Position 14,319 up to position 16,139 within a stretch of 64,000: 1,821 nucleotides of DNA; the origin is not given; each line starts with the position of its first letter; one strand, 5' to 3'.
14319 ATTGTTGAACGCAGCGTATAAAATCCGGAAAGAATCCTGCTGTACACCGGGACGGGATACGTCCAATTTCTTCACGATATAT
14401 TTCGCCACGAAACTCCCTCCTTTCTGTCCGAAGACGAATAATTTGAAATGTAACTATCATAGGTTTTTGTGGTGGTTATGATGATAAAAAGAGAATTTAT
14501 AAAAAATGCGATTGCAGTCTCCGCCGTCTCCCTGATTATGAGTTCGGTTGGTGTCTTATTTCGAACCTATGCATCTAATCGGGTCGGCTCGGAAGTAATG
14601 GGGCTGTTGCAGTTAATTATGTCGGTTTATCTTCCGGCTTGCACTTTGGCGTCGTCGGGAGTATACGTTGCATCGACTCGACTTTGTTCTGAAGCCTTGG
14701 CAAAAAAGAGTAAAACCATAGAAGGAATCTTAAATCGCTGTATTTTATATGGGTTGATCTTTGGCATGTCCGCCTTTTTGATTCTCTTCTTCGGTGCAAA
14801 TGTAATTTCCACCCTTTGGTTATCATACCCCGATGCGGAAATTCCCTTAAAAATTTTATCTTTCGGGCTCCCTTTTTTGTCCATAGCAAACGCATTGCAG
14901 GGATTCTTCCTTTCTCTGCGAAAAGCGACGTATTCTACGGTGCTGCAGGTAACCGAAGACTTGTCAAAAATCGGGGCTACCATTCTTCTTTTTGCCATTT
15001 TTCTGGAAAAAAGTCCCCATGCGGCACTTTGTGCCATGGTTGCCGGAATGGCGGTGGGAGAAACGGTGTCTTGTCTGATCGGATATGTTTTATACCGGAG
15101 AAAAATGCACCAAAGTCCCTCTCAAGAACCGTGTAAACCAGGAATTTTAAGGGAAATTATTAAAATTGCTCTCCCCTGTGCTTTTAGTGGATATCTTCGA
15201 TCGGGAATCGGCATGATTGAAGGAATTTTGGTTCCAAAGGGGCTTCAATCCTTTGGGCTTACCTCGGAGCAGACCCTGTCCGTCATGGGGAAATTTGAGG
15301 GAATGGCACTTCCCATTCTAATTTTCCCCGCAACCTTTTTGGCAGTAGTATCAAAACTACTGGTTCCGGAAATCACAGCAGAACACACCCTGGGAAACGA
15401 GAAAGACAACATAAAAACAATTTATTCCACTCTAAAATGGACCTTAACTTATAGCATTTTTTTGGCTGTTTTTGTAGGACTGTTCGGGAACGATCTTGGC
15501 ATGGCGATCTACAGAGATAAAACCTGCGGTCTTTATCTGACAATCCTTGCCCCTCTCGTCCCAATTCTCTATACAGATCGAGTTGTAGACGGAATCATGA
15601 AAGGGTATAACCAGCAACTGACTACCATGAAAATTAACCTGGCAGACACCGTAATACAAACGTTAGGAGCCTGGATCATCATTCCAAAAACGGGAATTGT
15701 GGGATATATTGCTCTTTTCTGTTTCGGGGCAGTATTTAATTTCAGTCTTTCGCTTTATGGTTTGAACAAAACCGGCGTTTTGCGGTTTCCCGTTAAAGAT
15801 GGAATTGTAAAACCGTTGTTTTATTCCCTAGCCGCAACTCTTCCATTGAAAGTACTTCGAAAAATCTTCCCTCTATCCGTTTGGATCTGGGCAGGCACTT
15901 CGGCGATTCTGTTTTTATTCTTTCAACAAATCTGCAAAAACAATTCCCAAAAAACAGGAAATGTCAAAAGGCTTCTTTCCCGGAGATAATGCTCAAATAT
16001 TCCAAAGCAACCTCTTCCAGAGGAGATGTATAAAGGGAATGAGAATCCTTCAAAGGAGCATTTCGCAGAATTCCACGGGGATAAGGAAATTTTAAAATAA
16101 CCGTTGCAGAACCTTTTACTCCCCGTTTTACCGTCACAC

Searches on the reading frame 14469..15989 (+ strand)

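Call 44: search_protein_families(library=pfam, proteins=[window:14469-15989:+], max_evalue=0.00001)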
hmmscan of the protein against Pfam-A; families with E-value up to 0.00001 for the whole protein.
window:14469-15989:+ (506 aa): 2 families
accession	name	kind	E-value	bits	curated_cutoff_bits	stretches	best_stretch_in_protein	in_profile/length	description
PF01943.22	Polysacc_synt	-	3.6e-17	63.1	28.2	1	11-243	2-220/274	Polysaccharide biosynthesis protein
PF01554.23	MatE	-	1.5e-08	35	24.9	0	19-158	3-146/161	MatE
